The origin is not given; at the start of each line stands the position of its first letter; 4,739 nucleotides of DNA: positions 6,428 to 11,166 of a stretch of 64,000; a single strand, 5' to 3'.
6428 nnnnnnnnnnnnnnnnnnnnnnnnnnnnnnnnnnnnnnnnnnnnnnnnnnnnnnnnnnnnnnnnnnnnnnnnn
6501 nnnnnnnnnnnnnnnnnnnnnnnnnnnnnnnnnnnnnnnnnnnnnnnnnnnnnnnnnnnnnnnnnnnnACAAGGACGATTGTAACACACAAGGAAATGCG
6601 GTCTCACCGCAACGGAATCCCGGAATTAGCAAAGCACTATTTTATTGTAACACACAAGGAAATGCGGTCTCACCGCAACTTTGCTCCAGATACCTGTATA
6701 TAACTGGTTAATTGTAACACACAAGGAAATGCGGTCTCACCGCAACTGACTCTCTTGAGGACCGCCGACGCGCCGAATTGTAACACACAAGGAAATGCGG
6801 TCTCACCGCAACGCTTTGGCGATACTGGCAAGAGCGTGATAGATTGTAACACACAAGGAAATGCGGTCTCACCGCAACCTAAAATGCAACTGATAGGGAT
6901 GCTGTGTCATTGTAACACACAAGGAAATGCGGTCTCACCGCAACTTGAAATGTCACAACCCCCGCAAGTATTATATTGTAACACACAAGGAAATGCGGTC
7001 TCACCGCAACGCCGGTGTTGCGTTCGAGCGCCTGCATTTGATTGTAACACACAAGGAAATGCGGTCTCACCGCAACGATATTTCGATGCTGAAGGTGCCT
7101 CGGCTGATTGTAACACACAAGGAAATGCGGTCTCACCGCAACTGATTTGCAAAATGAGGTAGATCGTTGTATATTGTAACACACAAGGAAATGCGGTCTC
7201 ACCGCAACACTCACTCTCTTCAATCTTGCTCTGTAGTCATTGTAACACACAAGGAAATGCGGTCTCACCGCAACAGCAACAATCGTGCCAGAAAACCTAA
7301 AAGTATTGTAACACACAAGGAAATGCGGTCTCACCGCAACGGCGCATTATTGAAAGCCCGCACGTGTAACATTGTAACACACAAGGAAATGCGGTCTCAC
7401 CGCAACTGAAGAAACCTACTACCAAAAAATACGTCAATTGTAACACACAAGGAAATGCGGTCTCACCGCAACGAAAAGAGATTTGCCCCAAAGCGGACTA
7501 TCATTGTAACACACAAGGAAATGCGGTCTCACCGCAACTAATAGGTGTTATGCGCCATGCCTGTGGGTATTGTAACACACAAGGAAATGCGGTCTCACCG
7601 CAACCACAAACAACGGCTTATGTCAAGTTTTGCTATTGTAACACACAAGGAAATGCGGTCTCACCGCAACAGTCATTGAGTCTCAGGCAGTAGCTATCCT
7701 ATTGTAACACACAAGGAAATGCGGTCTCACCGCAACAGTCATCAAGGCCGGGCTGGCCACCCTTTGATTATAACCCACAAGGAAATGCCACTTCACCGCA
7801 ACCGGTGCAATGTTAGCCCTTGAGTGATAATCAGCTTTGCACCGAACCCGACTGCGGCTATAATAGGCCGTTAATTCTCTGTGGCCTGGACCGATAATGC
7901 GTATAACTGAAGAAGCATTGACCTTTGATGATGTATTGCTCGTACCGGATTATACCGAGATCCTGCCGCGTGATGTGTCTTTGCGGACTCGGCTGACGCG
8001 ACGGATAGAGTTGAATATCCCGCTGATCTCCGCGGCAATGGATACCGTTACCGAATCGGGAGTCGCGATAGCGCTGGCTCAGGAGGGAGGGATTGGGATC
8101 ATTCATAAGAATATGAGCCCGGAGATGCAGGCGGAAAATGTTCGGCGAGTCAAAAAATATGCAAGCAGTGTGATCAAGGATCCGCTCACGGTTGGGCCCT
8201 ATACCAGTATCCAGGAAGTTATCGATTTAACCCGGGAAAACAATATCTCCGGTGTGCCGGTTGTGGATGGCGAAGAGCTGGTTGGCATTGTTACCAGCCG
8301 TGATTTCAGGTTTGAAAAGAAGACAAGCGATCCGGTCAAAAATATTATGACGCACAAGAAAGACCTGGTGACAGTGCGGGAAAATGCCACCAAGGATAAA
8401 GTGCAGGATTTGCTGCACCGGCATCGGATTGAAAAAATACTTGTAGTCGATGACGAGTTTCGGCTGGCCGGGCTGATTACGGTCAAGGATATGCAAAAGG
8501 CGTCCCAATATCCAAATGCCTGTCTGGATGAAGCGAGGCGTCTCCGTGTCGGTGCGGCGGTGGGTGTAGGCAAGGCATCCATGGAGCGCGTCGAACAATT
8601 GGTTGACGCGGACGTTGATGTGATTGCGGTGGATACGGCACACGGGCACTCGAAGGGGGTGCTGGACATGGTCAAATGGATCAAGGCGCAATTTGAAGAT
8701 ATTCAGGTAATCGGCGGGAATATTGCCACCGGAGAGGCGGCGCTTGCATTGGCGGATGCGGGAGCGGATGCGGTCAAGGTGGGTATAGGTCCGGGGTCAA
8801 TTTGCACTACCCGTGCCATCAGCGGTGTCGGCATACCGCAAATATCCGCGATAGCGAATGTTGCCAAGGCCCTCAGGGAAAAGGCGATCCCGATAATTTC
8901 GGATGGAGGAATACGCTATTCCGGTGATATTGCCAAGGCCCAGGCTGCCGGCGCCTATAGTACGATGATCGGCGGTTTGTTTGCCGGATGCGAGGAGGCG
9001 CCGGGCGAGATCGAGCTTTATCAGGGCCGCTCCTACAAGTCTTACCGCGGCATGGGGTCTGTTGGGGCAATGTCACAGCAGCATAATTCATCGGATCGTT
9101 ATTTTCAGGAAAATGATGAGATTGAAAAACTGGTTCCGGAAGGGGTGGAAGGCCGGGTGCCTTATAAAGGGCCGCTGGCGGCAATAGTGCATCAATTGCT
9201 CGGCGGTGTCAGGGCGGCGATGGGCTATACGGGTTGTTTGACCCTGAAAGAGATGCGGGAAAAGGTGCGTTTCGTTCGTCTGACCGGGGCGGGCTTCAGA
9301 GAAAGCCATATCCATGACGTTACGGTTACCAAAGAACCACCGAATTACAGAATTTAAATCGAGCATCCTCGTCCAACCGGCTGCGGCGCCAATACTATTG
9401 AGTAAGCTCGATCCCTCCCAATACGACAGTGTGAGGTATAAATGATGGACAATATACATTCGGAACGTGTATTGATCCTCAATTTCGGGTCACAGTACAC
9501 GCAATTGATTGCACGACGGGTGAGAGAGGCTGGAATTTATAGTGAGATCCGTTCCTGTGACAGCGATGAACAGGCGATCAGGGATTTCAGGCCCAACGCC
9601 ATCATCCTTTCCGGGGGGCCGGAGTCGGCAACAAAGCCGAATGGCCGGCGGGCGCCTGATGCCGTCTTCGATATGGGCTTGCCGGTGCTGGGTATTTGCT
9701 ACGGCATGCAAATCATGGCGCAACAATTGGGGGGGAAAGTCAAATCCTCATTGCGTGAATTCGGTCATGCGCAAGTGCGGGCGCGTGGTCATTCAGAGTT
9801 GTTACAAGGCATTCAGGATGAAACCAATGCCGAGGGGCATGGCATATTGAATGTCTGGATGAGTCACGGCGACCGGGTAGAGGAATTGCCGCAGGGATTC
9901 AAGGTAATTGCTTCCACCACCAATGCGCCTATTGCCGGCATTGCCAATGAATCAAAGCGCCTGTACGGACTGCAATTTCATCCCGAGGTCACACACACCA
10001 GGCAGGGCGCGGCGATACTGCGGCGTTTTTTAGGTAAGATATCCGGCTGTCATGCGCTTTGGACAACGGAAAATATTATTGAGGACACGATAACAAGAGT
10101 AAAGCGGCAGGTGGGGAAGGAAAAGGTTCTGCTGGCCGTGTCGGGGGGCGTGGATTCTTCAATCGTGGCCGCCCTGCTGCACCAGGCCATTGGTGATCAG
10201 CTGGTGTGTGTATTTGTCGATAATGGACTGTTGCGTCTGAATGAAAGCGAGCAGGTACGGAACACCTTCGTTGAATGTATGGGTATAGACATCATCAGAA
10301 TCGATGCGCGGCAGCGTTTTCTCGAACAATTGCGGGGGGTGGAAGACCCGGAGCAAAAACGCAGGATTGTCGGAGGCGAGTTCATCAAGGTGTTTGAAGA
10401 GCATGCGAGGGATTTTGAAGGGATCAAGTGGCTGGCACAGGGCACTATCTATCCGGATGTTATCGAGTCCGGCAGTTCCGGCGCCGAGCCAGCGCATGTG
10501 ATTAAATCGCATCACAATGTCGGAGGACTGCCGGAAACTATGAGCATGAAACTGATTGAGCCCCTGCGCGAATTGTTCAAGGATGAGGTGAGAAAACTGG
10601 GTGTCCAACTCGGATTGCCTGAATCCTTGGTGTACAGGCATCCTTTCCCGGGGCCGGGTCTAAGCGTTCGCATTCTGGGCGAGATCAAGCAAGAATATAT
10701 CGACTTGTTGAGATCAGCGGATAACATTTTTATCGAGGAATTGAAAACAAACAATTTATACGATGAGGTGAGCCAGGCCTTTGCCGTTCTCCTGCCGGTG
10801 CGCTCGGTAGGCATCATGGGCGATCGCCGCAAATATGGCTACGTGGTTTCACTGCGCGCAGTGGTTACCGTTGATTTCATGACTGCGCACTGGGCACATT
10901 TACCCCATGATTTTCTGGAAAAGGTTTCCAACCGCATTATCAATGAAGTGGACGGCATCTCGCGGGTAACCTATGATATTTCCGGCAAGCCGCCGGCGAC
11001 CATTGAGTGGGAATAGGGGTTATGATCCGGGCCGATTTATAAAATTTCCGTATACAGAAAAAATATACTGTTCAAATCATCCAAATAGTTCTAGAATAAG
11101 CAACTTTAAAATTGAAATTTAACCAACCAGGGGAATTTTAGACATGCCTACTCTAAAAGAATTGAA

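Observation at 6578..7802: Each CRISPR repeat carries its own extended -10 promoter; the array is transcribed antisense to the cas operon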

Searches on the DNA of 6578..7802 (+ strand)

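Call 43: search_dna_similar(query=window:6578-7802:+, collection=phages, mode=distant, max_evalue=1, max_rows=20)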
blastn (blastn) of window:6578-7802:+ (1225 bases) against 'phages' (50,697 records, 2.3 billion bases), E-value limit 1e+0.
No match.

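Call 44: search_dna_similar(query=window:6578-7802:+, collection=plasmids, mode=distant, max_evalue=1, max_rows=20)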
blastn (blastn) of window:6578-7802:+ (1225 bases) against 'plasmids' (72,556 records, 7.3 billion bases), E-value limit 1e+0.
No match.

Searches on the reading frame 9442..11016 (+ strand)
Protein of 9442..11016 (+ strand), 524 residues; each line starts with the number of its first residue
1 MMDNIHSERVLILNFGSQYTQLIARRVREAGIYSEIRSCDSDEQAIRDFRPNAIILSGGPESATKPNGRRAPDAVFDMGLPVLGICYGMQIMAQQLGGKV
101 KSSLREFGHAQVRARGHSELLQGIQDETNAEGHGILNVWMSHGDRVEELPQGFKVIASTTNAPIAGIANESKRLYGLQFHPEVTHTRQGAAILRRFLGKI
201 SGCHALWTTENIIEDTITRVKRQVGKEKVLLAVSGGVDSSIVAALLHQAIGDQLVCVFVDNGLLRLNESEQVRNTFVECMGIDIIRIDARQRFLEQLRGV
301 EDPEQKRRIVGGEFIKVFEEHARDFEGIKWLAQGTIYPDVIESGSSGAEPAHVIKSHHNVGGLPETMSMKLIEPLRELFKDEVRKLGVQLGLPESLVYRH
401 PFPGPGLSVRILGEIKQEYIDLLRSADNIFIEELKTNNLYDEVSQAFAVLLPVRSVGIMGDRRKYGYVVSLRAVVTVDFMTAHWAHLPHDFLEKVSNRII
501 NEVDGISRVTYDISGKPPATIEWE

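Call 53: search_protein_families(library=pfam, proteins=[window:9442-11016:+], max_evalue=0.01)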
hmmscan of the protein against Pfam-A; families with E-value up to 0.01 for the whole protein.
window:9442-11016:+ (524 aa): 9 families
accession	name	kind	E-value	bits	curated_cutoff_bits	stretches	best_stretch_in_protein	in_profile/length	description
PF00958.27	GMP_synt_C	-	7.3e-43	145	27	1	432-523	1-92/92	GMP synthase C terminal domain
PF00117.34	GATase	-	1.1e-41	143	22.8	1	11-197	1-187/190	Glutamine amidotransferase class-I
PF07722.19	Peptidase_C26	-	2.9e-11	44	20.5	1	75-182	101-219/219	Peptidase C26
PF02540.23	NAD_synthase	-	1.8e-10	40.8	21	1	213-290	5-82/242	NAD synthase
PF00764.25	Arginosuc_synth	-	1.9e-05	25.2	27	1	228-296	1-68/162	Arginosuccinate synthase N-terminal HUP domain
PF03054.22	tRNA_Me_trans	-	2.5e-05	24.5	20.6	1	228-263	2-36/202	tRNA methyl transferase HUP domain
PF00733.27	Asn_synthase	-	0.0051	16.9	21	1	221-248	11-39/354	Asparagine synthase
PF06508.19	QueC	-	0.0062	16.5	22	0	229-289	2-60/210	Queuosine biosynthesis protein QueC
PF01171.26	ATP_bind_3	-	0.008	16.4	27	0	228-271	1-45/182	PP-loop family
